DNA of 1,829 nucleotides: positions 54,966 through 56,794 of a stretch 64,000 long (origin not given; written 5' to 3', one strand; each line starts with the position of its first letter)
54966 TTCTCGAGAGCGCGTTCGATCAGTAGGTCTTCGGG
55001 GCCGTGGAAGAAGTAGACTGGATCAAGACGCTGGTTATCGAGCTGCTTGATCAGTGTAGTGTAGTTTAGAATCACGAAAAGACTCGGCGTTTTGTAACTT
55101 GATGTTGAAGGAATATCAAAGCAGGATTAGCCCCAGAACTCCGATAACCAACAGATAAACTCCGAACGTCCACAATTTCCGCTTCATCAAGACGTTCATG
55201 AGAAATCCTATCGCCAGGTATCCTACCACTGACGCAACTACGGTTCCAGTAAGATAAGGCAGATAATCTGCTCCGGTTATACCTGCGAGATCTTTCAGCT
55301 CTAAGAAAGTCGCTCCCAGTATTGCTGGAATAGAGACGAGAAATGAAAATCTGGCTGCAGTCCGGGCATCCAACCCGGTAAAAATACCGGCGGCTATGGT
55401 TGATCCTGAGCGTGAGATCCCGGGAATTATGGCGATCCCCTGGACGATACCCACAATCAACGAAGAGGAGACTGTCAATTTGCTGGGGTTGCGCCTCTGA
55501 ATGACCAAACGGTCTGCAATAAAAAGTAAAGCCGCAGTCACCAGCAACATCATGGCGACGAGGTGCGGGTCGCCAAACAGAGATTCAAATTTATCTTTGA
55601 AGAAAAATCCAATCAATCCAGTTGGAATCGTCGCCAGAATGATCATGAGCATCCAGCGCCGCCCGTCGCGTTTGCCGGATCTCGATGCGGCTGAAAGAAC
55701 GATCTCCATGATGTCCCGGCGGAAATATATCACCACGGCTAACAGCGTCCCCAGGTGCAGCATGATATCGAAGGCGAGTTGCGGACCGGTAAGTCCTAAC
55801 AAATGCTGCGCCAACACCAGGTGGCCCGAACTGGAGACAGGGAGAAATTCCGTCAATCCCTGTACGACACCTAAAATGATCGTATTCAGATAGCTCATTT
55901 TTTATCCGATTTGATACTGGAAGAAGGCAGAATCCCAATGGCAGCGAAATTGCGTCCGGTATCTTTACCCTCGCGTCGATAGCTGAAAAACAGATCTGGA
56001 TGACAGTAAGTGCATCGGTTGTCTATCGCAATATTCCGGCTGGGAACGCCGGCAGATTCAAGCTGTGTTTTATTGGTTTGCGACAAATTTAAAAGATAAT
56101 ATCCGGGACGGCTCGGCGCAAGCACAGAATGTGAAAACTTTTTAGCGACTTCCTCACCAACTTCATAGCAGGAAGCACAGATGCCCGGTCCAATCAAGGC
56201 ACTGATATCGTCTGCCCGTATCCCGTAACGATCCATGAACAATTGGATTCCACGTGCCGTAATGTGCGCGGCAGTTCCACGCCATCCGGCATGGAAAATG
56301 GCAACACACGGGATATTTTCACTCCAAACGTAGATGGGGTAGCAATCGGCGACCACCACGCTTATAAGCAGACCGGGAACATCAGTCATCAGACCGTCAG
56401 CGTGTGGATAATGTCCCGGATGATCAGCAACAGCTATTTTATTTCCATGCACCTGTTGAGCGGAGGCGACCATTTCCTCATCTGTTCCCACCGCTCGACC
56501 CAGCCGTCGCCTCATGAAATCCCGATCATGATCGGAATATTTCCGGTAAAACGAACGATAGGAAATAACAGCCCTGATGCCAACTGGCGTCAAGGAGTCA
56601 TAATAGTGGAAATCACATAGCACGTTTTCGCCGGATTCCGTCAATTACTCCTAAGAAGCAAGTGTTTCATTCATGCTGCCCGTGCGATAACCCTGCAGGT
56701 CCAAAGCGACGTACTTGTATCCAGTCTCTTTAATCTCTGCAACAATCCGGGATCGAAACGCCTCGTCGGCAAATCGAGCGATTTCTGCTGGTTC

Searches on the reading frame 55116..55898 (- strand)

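Call 82: search_protein_families(library=pfam, proteins=[window:55116-55898:-], max_evalue=0.00001)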
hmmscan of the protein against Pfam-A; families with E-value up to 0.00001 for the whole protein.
window:55116-55898:- (260 aa): 1 family
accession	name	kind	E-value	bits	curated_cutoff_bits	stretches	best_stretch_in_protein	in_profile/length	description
PF02673.24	BacA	-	6.5e-83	278.8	33.4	1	7-255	2-257/257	Bacitracin resistance protein BacA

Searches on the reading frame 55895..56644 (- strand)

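Call 82: search_protein_families(library=pfam, proteins=[window:55895-56644:-], max_evalue=0.00001)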
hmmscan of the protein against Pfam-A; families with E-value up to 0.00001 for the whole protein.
window:55895-56644:- (249 aa): 1 family
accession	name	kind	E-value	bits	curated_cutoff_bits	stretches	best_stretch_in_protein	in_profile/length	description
PF02578.20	Cu-oxidase_4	-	1.4e-59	201.8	22.9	1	45-236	32-237/238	Multi-copper polyphenol oxidoreductase laccase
